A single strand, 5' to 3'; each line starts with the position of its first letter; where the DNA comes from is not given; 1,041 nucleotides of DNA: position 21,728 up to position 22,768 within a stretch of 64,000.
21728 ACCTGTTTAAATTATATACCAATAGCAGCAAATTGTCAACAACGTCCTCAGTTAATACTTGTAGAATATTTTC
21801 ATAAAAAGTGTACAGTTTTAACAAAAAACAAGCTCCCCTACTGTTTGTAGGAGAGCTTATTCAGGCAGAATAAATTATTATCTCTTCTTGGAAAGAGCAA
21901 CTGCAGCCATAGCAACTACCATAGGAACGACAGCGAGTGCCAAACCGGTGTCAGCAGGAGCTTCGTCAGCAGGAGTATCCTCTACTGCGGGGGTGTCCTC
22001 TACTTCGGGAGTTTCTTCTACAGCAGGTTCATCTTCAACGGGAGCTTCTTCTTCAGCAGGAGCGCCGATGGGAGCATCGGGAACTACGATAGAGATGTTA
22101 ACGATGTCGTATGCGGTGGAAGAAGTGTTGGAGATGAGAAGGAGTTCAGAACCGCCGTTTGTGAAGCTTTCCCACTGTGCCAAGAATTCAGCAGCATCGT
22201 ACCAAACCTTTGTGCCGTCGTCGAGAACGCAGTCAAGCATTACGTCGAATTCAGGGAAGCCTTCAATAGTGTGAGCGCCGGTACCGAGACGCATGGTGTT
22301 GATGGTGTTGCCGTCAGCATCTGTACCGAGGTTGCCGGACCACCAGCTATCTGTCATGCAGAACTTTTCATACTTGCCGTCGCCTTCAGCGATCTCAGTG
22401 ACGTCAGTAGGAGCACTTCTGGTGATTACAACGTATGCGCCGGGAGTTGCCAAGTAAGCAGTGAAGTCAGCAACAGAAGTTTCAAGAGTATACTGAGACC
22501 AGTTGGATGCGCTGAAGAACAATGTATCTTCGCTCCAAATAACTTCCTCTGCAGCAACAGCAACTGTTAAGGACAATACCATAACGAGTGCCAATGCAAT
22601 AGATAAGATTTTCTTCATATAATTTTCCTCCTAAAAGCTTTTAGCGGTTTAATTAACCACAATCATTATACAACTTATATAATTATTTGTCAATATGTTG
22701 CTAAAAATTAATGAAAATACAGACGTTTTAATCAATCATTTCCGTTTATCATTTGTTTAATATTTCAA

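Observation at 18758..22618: Array of four secreted proteins sharing a conserved non-LPXTG C-terminal anchor (PADTG-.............-KKR), with no sortase in view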

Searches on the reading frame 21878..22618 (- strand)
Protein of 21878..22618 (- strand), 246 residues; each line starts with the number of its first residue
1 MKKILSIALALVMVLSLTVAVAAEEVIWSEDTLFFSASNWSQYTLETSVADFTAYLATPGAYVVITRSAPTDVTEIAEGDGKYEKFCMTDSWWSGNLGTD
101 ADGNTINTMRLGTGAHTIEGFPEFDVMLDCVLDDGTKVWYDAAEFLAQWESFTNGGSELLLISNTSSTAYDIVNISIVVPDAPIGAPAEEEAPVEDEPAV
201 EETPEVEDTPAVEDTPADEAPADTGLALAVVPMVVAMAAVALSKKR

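Call 3: search_protein_families(library=ncbifam, proteins=[window:21878-22618:-], max_evalue=10)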
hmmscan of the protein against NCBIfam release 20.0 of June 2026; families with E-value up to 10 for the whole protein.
window:21878-22618:- (246 aa): 0 families

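Call 4: search_protein_families(library=pfam, proteins=[window:21878-22618:-], max_evalue=10)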
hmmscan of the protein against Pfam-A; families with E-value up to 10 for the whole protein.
window:21878-22618:- (246 aa): 0 families

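Call 9: find_encoding_contigs(protein=window:21878-22618:-, flank=10000, max_places=6)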
Protein window:21878-22618:- (246 aa): 2 contigs read that carry it; 2 places shown.
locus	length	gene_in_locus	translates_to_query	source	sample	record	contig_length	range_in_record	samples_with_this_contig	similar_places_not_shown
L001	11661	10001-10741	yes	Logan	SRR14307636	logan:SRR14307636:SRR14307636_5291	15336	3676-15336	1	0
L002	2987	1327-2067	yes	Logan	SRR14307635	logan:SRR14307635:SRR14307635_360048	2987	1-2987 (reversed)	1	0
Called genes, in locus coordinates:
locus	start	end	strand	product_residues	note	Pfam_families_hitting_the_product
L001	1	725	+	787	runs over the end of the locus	PF00580:UvrD-helicase, PF13245:AAA_19, PF01443:Viral_helicase1 (faint), PF00580:UvrD-helicase, PF13361:UvrD_C, PF13538:UvrD_C_2, PF21196:PcrA_UvrD_tudor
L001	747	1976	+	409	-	PF00275:EPSP_synthase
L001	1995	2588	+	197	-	PF14277:DUF4364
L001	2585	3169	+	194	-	PF12917:YfbR-like, PF13023:HD_3, PF01966:HD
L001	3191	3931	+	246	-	PF14808:TMEM164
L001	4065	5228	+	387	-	PF01545:Cation_efflux, PF16916:ZT_dimer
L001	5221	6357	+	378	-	PF12725:DUF3810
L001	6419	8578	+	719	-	PF08239:SH3_3, PF00331:Glyco_hydro_10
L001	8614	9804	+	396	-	PF00331:Glyco_hydro_10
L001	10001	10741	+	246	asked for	-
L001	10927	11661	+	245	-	?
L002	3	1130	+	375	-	?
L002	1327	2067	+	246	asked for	-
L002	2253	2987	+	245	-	?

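Call 10: find_homologous_proteins(query=window:21878-22618:-, max_evalue=0.001)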
Query window:21878-22618:- (246 aa): 87 proteins with E <= 0.001 among 5951 candidates.
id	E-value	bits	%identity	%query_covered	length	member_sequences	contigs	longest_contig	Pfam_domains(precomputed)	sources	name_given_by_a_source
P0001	1.2e-107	377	72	100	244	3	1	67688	-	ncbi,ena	-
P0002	8.8e-88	312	62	100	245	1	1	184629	-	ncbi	-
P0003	1.4e-87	311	65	100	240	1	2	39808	-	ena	-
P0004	2.2e-79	284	60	100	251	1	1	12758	-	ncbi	-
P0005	7.0e-72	260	58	100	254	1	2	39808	-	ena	-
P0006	9.1e-72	259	58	84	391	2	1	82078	-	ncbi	-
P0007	2.8e-69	251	56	100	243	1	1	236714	-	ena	-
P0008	6.3e-68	247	56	100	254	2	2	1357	-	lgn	-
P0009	3.5e-67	244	57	100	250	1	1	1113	-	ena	-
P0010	9.6e-62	227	53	100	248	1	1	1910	-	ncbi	-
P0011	1.5e-60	223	53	100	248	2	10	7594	-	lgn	-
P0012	2.9e-59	219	49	100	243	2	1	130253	-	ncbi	-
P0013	8.8e-56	207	47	75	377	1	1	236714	-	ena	-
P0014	3.7e-55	205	46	91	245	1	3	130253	-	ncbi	-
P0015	2.2e-50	189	52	93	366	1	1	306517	-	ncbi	-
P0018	2.2e-38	150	43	100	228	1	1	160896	-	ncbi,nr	ncbi:MAG: hypothetical protein LUG23_08995 [Oscillospiraceae bacterium]|nr:hypothetical protein [Osc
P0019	4.7e-37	146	40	100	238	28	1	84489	-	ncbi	-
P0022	1.3e-15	76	64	31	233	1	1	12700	-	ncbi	-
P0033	6.8e-11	60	83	19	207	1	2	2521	-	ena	-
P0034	1.0e-10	60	55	31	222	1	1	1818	-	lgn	-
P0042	6.1e-10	57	33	100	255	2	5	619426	-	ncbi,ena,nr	ncbi:MAG: hypothetical protein IJ424_04860 [Oscillospiraceae bacterium]|nr:hypothetical protein [Osc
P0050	1.6e-8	53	68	24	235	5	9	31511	PF02018.24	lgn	-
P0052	3.3e-8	51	31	100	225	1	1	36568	-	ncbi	-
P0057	1.4e-7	49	31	100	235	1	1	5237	PF18259.8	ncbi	-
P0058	1.5e-7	49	76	12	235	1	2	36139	-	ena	-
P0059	1.8e-7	49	65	11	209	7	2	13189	-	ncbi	-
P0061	2.9e-7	48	57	33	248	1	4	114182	PF02018.24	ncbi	-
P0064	1.0e-6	47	67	10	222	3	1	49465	-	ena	-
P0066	3.0e-6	45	74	9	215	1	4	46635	-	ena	-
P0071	6.0e-6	44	-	-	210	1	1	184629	-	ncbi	-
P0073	9.9e-6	43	61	24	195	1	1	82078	-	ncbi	-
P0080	2.6e-4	39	44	10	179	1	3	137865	-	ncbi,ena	-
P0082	3.6e-4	38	-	-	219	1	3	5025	-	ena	-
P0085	4.7e-4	38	-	-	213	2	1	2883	-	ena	-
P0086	6.0e-4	38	-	-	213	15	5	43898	-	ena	-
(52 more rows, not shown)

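Call 18: find_encoding_contigs(protein=P0042, flank=10000, max_places=3)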
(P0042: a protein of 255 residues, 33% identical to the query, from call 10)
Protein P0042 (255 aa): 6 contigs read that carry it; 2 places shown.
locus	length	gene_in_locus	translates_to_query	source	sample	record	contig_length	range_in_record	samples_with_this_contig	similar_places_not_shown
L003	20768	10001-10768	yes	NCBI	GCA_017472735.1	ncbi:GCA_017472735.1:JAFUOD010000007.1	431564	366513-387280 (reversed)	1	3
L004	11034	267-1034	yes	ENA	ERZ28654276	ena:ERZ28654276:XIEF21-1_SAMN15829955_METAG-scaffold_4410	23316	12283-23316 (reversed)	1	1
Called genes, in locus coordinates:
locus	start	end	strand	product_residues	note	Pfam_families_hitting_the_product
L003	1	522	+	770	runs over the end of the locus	PF00580:UvrD-helicase, PF01443:Viral_helicase1 (faint), PF13245:AAA_19, PF00580:UvrD-helicase, PF13361:UvrD_C, PF13538:UvrD_C_2, PF21196:PcrA_UvrD_tudor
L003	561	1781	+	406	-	PF00275:EPSP_synthase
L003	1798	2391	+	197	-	PF14277:DUF4364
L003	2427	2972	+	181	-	PF12917:YfbR-like, PF13023:HD_3, PF01966:HD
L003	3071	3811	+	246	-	PF14808:TMEM164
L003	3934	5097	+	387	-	PF01545:Cation_efflux, PF16916:ZT_dimer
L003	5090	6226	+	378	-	PF12725:DUF3810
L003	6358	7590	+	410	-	PF00331:Glyco_hydro_10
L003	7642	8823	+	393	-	PF00331:Glyco_hydro_10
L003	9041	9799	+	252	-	-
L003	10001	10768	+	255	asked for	-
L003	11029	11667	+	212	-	-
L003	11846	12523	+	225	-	-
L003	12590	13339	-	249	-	PF01113:DapB_N, PF05173:DapB_C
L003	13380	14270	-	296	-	PF00701:DHDPS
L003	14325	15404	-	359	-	PF01118:Semialdhyde_dh, PF02774:Semialdhyde_dhC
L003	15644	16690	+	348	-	PF02547:Queuosine_synth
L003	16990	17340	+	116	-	-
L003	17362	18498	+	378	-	PF01702:TGT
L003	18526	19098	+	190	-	PF02659:Mntp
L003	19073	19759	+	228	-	PF00702:Hydrolase, PF12710:HAD, PF13419:HAD_2, PF13242:Hydrolase_like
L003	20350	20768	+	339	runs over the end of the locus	PF02912:Phe_tRNA-synt_N, PF01409:tRNA-synt_2d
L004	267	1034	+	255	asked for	-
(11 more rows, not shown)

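Call 24: predict_structure(alignment_id=A2)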
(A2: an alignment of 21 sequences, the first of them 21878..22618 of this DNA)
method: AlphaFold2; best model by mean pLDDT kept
length: 246 residues; sequences in the alignment: 21
mean_pLDDT: 80.4   pTM: 0.68
mean pLDDT of the five models: 80.4, 77.8, 77.6, 75.9, 75.7
residues with pLDDT >= 90: 114; 70-90: 69; 50-70: 34; < 50: 29
segments of 3 or more residues with pLDDT < 50: 201-226
pLDDT, mean of each block of 10 residues (from residue 1): 88 77 87 94 95 96 98 74 91 82 86 91 83 96 94 80 94 97 69 56 43 44 50 73 65
secondary structure, 60 per line:
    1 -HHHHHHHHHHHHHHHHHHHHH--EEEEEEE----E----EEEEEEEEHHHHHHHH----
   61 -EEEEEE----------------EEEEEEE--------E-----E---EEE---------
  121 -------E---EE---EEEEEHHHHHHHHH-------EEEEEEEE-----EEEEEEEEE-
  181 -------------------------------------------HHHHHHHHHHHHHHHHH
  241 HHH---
elements in order: H2-22 E25-31 E41-48 H49-56 E62-67 E84-90 E109-111 E137-141 H142-150 E158-165 E171-179 H224-243

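Call 27: search_protein_families(library=ncbifam, proteins=[P0085, P0058, P0066, P0018, P0064, P0001, P0071, P0019, P0059, P0014], max_evalue=10)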
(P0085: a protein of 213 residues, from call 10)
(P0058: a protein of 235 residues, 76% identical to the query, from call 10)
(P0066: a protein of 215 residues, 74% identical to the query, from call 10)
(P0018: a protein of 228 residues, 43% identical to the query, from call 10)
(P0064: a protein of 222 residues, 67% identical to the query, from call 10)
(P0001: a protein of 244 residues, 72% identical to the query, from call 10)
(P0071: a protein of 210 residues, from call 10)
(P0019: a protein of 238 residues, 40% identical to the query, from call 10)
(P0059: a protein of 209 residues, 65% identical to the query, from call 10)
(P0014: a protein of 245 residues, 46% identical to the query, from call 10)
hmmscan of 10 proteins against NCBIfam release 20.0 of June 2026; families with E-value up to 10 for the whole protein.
P0085 (213 aa): 3 families
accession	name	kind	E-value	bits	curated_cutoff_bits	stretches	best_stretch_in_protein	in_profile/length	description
NF033846.1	Rumino_NPXTG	domain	0.01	16.1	23.5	1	188-213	1-29/30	NPXTG-anchored protein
TIGR04429.1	Phr_nterm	subfamily_domain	0.29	11.7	25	1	1-21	1-21/28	Phr family secreted Rap phosphatase inhibitor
NF041742.1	WGxxGxxG_fam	subfamily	1.2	9.8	35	1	1-39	1-33/69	WGxxGxxG family protein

P0058 (235 aa): 4 families
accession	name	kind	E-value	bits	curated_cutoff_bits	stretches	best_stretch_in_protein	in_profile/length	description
NF040942.2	hypo_ExtJ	equivalog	0.009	16.4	52.5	1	1-26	1-26/77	selenite/tellurite reduction operon protein ExtJ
NF053819.1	EF0750_LPXTG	subfamily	0.74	10.4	47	0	1-32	1-33/105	EF2685/EF0750 family sortase-dependent surface protein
NF004173.0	PRK05641.1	equivalog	0.86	10.1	199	1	128-209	4-84/153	putative acetyl-CoA carboxylase biotin carboxyl carrier protein subunit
NF041742.1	WGxxGxxG_fam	subfamily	3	8.5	35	1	1-33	1-34/69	WGxxGxxG family protein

P0066 (215 aa): 4 families
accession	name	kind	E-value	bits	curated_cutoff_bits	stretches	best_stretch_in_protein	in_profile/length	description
NF053819.1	EF0750_LPXTG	subfamily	1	9.9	47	1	1-36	1-41/105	EF2685/EF0750 family sortase-dependent surface protein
NF033838.0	PspC_subgroup_1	exception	1.2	7.7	700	1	141-193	431-483/684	pneumococcal surface protein PspC, choline-binding form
TIGR04429.1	Phr_nterm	subfamily_domain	1.7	9.2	25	1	1-16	1-16/28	Phr family secreted Rap phosphatase inhibitor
NF008916.0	PRK12278.1-4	equivalog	3.7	7.3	193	1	129-190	92-154/223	50S ribosomal protein L21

P0018 (228 aa): 3 families
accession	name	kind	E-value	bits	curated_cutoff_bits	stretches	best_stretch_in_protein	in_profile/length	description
NF040942.2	hypo_ExtJ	equivalog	0.024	15.1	52.5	1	1-25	1-25/77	selenite/tellurite reduction operon protein ExtJ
NF033846.1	Rumino_NPXTG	domain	0.27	11.6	23.5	1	203-228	1-29/30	NPXTG-anchored protein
NF053819.1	EF0750_LPXTG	subfamily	9.1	6.8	47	0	158-213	28-83/105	EF2685/EF0750 family sortase-dependent surface protein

P0064 (222 aa): 1 family
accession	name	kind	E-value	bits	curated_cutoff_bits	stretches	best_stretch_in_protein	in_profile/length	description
NF033846.1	Rumino_NPXTG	domain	5.6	7.4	23.5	1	198-222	2-29/30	NPXTG-anchored protein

P0001 (244 aa): 2 families
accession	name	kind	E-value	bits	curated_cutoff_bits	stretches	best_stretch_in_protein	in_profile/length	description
NF033846.1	Rumino_NPXTG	domain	0.044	14.1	23.5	1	222-244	7-29/30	NPXTG-anchored protein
TIGR04216.1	halo_surf_glyco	exception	0.74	7.9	400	1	167-239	702-774/784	HVO_2072 family ArtA-dependent S-layer glycoprotein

P0071 (210 aa): 8 families
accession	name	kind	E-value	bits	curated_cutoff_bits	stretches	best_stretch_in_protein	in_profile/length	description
NF053514.2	JUQZ_fam_ocin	equivalog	0.05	13.9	40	1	1-44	1-43/107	BLB8/JUQZ-1 family protein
NF052544.1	OrLyDeCDokD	equivalog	0.11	11.1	700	1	18-60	178-220/461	ornithine/lysine decarboxylase DokD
NF052666.1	VPA0252_fam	equivalog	0.29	11.2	100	0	1-41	1-41/78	VPA0252 family protein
NF052375.1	antisigma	equivalog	0.31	11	100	1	6-71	86-149/217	anti-sigma factor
NF058588.1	NdoPepInhIseA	equivalog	0.65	9.9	200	1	1-35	1-35/181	DL-endopeptidase inhibitor IseA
NF040942.2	hypo_ExtJ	equivalog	1.5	9.3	52.5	1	1-69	1-66/77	selenite/tellurite reduction operon protein ExtJ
NF041742.1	WGxxGxxG_fam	subfamily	2.8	8.6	35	1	1-28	1-29/69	WGxxGxxG family protein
NF033636.1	acid_shock_Asr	equivalog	5.2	7.9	50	1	1-37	1-35/119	acid resistance repetitive basic protein Asr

P0019 (238 aa): 3 families
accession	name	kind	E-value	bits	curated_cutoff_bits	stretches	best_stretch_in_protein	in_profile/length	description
NF033846.1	Rumino_NPXTG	domain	0.011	16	23.5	1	216-238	7-29/30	NPXTG-anchored protein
NF033939.0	DESULF_POR1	subfamily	0.014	14.1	250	1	1-79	1-71/454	outer membrane homotrimeric porin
TIGR04204.1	MAST_ArtA_sort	domain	0.1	12.3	150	1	170-214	119-164/183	MAST domain-containing protein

P0059 (209 aa): 7 families
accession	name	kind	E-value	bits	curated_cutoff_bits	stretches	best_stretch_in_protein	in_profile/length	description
NF040942.2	hypo_ExtJ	equivalog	0.0057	17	52.5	1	1-65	1-60/77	selenite/tellurite reduction operon protein ExtJ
NF050153.2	Rv3852_fam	equivalog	0.023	15.2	100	1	150-187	31-68/145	Rv3852 family protein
TIGR04429.1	Phr_nterm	subfamily_domain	0.076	13.5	25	1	1-19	1-19/28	Phr family secreted Rap phosphatase inhibitor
NF053514.2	JUQZ_fam_ocin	equivalog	0.078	13.3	40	1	1-63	1-55/107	BLB8/JUQZ-1 family protein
NF038104.1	lipo_NF038104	hypoth_equivalog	0.31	10.8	50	1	1-38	1-38/63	NF038104 family lipoprotein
NF004137.0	PRK05618.3-3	equivalog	4.7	6.7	270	0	139-186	177-223/241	50S ribosomal protein L25/general stress protein Ctc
NF047903.1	MmDecMmdC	equivalog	7.5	7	200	0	139-203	11-79/132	methylmalonyl-CoA decarboxylase subunit gamma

P0014 (245 aa): 3 families
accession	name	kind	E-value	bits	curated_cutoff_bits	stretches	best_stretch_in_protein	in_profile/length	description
NF037938.1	Myr_Ysa_major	subfamily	0.074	13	60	1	2-53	6-60/158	MyfA/PsaA family fimbrial adhesin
NF040486.1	SrfA_fam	subfamily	0.1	12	150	1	139-240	230-329/438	SrfA family protein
NF033913.1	fibronec_FbpA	exception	0.44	9.8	400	1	131-225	151-245/384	LPXTG-anchored fibronectin-binding protein FbpA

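Call 28: fold_search(model_id=the predicted structure, library=pdb)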
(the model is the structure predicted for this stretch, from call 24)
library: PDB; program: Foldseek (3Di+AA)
matches with E <= 10: 822; with E <= 0.001: 0
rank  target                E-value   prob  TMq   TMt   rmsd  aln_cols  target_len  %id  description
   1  7som_A                1.5e-02  0.57  0.23  0.29  13.4       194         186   15  Ciliary C2 central pair apparatus isolated from Chlamydomonas reinhardtii (released 2022-04-13)
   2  3wnk                  4.6e-02  0.16  0.16  0.08  11.1       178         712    8  Crystal Structure of Bacillus circulans T-3040 cycloisomaltooligosaccharide glucanotransferase (released 2014-02-05)
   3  3wnl_A                4.9e-02  0.23  0.17  0.08   8.7       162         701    9  D308A mutant of Bacillus circulans T-3040 cycloisomaltooligosaccharide glucanotransferase complexed with isomaltohexao (released 2014-02-05)
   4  3vdd_A                4.9e-02  0.13  0.16  0.15  12.5       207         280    7  Structure of HRV2 capsid complexed with antiviral compound BTA798 (released 2012-09-12)
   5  4yci_B                5.8e-02  0.25  0.20  0.24  11.7       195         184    9  non-latent pro-bone morphogenetic protein 9 (released 2015-03-04)
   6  6sf2_F                6.2e-02  0.23  0.19  0.26  12.8       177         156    7  Ternary complex of human bone morphogenetic protein 9 (BMP9) growth factor domain, its prodomain and extracellular dom (released 2020-04-08)
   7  1szb_B                7.3e-02  0.44  0.21  0.27   8.6       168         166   10  Crystal structure of the human MBL-associated protein 19 (MAp19) (released 2004-06-22)
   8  7vrp_C                7.8e-02  0.25  0.18  0.12  11.2       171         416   11  Structure of infectious bursal disease virus Gx strain (released 2022-03-30)
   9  1uxz_A                7.8e-02  0.21  0.18  0.29  13.5       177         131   12  Carbohydrate binding module (CBM6cm-2) from Cellvibrio mixtus lichenase 5A (released 2004-03-11)
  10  1uy0_A                8.2e-02  0.20  0.18  0.29  13.6       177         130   12  Carbohydrate binding module (CBM6cm-2) from Cellvibrio mixtus lichenase 5A in complex with glc-1,3-glc-1,4-glc-1,3-glc (released 2004-03-11)
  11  1szb_A                9.2e-02  0.41  0.20  0.26   8.3       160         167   10  Crystal structure of the human MBL-associated protein 19 (MAp19) (released 2004-06-22)
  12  3wso_A                9.2e-02  0.18  0.20  0.19  11.1       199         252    7  Crystal structure of the Skp1-FBG3 complex (released 2015-03-25)
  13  5by3                  1.0e-01  0.38  0.24  0.10   8.2       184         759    8  A novel family GH115 4-O-Methyl-alpha-glucuronidase, BtGH115A, with specificity for decorated arabinogalactans (released 2015-07-22)
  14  8otz_XL               1.0e-01  0.33  0.24  0.30  10.5       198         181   11  48-nm repeat of the native axonemal doublet microtubule from bovine sperm (released 2023-11-22)
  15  5azy_A                1.0e-01  0.28  0.16  0.32   8.9       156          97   10  Crystal structure of p24delta1 GOLD domain (Native 2) (released 2016-09-14)
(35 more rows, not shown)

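Call 40: find_encoding_contigs(protein=P0006, flank=2000, max_places=3)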
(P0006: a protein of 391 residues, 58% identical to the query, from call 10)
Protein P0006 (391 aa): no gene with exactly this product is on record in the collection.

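Call 41: list_cluster_members(proteins=[P0006, P0088, P0091])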
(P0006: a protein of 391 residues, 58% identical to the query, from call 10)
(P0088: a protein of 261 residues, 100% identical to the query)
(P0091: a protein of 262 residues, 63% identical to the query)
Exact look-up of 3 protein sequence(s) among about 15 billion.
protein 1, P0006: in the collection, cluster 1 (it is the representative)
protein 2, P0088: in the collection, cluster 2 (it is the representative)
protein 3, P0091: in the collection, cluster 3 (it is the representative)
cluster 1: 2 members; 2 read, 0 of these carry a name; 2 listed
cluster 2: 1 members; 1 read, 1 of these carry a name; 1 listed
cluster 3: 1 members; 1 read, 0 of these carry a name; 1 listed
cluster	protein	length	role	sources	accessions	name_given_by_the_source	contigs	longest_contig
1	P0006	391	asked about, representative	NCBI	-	-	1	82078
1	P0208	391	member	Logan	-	-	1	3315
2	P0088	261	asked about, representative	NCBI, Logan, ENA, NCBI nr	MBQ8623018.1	MAG: class B sortase [Oscillospiraceae bacterium] | class B sortase [Oscillospiraceae bacterium]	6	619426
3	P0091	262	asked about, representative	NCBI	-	-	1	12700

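Call 42: find_encoding_contigs(protein=P0073, flank=10000, max_places=3)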
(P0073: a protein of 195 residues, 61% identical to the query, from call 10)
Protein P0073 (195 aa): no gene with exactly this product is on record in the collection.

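Call 52: search_solved_structures(query=A2, max_evalue=10)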
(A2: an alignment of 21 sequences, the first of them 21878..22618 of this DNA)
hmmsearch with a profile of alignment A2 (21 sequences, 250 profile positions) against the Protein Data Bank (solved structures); distinct sequences matched with E-value up to 10: 2.
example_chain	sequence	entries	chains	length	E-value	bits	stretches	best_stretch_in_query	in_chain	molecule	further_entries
6qe7_A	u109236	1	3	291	0.044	16.6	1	130-165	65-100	Anti-sigma-I factor RsgI3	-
2qzw_A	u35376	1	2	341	0.81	12.4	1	116-165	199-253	Candidapepsin-1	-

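Call 68: search_protein_families(library=pfam, proteins=[P0057, P0050, P0061, P0033, P0022, P0034, P0066, P0082, P0085, P0080], max_evalue=0.01)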
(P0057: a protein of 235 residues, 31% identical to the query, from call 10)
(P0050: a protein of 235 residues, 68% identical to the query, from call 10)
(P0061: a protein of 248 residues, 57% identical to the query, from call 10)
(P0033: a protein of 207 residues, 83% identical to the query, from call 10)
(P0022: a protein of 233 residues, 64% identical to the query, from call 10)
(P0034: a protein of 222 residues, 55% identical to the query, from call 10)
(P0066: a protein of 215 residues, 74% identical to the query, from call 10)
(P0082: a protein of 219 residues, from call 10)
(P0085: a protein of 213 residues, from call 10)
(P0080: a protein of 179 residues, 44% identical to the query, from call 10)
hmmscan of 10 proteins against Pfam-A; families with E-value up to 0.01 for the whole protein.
P0057 (235 aa): 2 families
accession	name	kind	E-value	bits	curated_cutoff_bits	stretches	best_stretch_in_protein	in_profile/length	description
PF18259.7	CBM65_1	-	1.4e-05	25.6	25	1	73-164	24-112/113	Carbohydrate binding module 65 domain 1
PF02095.21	Extensin_1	-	0.0003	21.1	105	1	171-211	79-119/171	Extensin-like protein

P0050 (235 aa): 3 families
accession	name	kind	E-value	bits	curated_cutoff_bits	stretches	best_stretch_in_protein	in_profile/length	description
PF02018.23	CBM_4_9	-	6e-12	46.5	25.9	1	25-151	5-131/136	Carbohydrate binding domain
PF02095.21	Extensin_1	-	0.00025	21.4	105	1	175-210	26-60/171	Extensin-like protein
PF22825.2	HpiC1-like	-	0.0014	19.1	27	1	70-169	78-172/174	HpiC1 cyclase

P0061 (248 aa): 1 family
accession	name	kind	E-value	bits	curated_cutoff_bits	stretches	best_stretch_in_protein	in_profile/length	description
PF02018.23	CBM_4_9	-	7.5e-08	33.3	25.9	1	25-156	5-131/136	Carbohydrate binding domain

P0033 (207 aa): 0 families

P0022 (233 aa): 0 families

P0034 (222 aa): 0 families

P0066 (215 aa): 0 families

P0082 (219 aa): 0 families

P0085 (213 aa): 0 families

P0080 (179 aa): 0 families
